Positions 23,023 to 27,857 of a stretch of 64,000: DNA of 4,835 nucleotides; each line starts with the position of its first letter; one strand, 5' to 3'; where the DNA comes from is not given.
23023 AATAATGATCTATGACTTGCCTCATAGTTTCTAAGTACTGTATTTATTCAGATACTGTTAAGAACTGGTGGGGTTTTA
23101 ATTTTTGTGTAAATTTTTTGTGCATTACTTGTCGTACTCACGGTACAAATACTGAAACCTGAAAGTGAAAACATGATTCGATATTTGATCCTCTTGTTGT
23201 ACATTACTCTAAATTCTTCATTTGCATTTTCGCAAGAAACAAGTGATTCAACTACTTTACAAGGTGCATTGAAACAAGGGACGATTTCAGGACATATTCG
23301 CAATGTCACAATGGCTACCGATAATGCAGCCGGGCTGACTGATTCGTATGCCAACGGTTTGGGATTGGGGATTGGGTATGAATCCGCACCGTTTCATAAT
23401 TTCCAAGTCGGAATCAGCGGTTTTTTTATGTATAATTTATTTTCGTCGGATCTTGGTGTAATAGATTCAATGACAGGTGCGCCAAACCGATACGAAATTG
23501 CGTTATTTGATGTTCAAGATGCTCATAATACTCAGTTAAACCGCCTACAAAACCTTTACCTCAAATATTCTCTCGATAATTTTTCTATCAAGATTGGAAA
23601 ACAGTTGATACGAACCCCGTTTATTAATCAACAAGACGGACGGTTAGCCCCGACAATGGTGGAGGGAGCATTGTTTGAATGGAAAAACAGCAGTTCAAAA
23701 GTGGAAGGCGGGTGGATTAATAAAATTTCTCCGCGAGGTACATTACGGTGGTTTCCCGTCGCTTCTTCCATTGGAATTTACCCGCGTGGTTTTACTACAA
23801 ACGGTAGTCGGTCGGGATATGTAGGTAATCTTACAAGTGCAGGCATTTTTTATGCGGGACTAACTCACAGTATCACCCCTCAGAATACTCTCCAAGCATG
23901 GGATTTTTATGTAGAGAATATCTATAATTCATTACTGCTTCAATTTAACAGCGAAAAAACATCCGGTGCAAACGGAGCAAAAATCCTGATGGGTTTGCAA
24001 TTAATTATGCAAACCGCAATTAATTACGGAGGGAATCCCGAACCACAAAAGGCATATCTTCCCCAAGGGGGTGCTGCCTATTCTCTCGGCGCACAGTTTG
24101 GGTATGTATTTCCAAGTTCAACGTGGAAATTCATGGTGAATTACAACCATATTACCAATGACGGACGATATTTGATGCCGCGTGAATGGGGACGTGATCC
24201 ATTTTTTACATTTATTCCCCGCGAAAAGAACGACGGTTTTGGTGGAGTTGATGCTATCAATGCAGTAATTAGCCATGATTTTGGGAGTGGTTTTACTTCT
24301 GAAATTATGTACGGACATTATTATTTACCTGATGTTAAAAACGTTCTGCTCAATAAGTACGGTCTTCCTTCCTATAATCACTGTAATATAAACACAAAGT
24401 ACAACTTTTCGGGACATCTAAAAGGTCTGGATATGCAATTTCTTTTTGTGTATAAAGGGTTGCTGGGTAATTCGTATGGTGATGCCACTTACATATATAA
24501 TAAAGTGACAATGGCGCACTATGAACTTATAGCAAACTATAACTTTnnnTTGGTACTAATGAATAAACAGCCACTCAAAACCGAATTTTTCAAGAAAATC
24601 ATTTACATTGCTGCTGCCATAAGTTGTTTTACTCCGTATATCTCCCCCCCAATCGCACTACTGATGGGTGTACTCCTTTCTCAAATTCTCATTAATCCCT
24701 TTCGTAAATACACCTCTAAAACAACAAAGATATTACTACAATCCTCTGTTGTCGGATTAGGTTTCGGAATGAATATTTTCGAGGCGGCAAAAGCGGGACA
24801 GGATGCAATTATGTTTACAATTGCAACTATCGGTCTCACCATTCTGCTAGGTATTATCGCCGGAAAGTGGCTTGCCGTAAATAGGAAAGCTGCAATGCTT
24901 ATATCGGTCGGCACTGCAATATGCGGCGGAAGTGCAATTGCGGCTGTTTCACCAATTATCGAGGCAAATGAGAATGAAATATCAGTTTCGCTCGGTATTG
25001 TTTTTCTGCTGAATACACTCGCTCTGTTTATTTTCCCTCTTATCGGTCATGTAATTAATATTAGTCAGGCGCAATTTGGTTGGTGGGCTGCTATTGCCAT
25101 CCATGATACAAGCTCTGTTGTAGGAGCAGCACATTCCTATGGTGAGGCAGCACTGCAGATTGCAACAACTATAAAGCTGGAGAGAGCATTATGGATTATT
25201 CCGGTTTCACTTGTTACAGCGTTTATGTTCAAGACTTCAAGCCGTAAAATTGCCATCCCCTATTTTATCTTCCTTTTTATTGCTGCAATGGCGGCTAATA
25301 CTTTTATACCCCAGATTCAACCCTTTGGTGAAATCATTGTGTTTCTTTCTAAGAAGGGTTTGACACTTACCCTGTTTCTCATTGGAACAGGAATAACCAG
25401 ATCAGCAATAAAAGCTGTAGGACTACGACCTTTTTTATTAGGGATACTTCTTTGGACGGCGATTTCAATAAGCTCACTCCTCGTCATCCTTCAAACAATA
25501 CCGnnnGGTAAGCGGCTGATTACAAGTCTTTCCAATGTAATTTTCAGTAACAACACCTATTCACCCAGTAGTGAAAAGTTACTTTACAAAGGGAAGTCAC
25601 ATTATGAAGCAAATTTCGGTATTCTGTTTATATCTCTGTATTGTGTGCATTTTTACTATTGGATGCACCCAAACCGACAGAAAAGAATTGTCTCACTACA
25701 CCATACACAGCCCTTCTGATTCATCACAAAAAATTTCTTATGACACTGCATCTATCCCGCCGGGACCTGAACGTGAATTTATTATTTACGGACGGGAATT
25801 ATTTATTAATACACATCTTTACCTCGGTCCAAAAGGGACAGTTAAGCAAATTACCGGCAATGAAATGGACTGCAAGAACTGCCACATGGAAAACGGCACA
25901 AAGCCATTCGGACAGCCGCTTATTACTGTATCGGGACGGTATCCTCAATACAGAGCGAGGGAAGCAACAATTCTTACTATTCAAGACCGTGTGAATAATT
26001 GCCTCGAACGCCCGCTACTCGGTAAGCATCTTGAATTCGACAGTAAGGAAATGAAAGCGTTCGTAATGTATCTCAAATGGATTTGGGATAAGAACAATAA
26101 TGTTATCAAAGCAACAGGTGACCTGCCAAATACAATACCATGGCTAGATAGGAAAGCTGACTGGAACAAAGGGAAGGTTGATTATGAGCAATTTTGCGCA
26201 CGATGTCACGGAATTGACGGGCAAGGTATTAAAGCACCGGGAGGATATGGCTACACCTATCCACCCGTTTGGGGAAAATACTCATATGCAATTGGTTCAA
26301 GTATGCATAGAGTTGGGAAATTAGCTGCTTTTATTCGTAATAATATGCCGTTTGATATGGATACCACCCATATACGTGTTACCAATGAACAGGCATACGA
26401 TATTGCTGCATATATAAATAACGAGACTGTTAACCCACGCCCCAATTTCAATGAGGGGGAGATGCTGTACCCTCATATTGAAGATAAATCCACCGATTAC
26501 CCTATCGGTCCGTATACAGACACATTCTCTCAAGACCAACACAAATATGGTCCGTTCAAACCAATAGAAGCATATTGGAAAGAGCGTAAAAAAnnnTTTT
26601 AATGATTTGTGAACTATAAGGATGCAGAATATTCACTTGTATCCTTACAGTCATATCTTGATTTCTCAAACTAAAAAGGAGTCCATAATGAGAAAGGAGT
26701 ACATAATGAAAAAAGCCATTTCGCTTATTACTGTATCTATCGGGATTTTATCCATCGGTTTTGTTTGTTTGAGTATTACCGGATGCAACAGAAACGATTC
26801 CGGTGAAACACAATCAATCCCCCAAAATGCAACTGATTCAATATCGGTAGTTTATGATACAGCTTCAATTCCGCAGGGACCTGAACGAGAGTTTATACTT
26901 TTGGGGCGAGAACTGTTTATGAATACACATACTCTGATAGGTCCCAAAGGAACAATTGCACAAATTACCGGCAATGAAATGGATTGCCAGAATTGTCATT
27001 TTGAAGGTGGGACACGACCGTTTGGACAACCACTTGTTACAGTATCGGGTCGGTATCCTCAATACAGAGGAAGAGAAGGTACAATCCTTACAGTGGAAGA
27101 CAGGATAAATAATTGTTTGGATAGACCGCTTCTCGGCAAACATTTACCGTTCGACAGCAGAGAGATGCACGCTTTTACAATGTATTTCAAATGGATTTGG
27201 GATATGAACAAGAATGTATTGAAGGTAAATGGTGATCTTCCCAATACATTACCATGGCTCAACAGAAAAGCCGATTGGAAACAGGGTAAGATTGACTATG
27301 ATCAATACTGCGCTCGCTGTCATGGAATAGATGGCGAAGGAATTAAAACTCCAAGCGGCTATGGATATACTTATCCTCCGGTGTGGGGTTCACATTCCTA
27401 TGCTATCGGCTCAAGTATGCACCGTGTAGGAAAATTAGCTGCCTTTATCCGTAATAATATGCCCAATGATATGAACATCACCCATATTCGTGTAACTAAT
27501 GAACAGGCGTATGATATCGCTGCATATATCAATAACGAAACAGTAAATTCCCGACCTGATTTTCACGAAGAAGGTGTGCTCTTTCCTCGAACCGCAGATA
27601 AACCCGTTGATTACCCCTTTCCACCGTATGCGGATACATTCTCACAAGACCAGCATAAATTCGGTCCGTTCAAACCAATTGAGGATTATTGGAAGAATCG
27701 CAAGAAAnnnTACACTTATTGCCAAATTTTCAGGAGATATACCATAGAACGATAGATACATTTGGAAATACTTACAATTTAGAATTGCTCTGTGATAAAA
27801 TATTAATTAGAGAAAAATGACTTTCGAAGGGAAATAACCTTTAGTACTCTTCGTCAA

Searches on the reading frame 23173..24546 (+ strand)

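Call 31: search_protein_families(library=pfam, proteins=[window:23173-24546:+], max_evalue=0.00001)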
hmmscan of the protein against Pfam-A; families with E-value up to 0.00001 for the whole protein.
window:23173-24546:+ (458 aa): 1 family
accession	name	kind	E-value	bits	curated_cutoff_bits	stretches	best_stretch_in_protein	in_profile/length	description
PF03573.19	OprD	-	9.2e-07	28.7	25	1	129-265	96-218/394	outer membrane porin, OprD family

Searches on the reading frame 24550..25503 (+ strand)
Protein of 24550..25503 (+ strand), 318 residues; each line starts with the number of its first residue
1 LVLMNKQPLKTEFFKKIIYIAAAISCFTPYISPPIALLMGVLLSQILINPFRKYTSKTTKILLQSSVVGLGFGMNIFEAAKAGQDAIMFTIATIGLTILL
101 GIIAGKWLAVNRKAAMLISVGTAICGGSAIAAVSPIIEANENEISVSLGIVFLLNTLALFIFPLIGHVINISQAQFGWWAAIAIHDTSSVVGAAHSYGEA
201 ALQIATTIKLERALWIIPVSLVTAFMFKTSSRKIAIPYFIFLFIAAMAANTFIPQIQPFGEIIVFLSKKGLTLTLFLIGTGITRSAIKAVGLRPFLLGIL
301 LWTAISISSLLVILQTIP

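Call 79: search_protein_families(library=pfam, proteins=[window:24550-25503:+], max_evalue=0.0001)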
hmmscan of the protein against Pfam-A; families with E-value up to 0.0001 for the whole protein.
window:24550-25503:+ (318 aa): 1 family
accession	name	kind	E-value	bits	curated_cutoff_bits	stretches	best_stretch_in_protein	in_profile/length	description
PF03601.19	Cons_hypoth698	-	7.2e-54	183.2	24.5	1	28-297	23-303/304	Conserved hypothetical protein 698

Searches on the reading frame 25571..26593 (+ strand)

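Call 81: search_protein_families(library=pfam, proteins=[window:25571-26593:+], max_evalue=0.0001)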
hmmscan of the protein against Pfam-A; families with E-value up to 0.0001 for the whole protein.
window:25571-26593:+ (341 aa): 3 families
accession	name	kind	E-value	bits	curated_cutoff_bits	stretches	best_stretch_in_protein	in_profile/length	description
PF00034.26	Cytochrom_C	-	1.5e-12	49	21.3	1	200-284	3-88/90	Cytochrome c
PF21342.2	SoxA-TsdA_cyt-c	-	2.6e-10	40.6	27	1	98-169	14-80/88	SoxA/TsdA, cytochrome c domain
PF13442.11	Cytochrome_CBB3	-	6.9e-08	33.2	27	1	196-282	1-68/68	Cytochrome C oxidase, cbb3-type, subunit III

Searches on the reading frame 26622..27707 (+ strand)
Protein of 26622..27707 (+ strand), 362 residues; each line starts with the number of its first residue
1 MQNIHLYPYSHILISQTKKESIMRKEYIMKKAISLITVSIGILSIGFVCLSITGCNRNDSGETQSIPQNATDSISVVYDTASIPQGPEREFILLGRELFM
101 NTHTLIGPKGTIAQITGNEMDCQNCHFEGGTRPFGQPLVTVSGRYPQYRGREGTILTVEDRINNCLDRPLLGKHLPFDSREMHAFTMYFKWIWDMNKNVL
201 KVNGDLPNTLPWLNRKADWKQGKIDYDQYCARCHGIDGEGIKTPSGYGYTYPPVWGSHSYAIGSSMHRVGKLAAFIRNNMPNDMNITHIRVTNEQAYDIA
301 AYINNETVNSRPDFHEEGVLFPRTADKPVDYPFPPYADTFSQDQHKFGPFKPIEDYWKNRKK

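Call 81: search_protein_families(library=pfam, proteins=[window:26622-27707:+], max_evalue=0.0001)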
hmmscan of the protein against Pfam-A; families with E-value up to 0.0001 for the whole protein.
window:26622-27707:+ (362 aa): 3 families
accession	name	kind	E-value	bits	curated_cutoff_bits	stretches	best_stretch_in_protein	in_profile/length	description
PF21342.2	SoxA-TsdA_cyt-c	-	4.8e-10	39.7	27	1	119-188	14-78/88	SoxA/TsdA, cytochrome c domain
PF00034.26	Cytochrom_C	-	1.8e-08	36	21.3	1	223-305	5-88/90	Cytochrome c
PF13442.11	Cytochrome_CBB3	-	2.1e-07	31.6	27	1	217-303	1-68/68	Cytochrome C oxidase, cbb3-type, subunit III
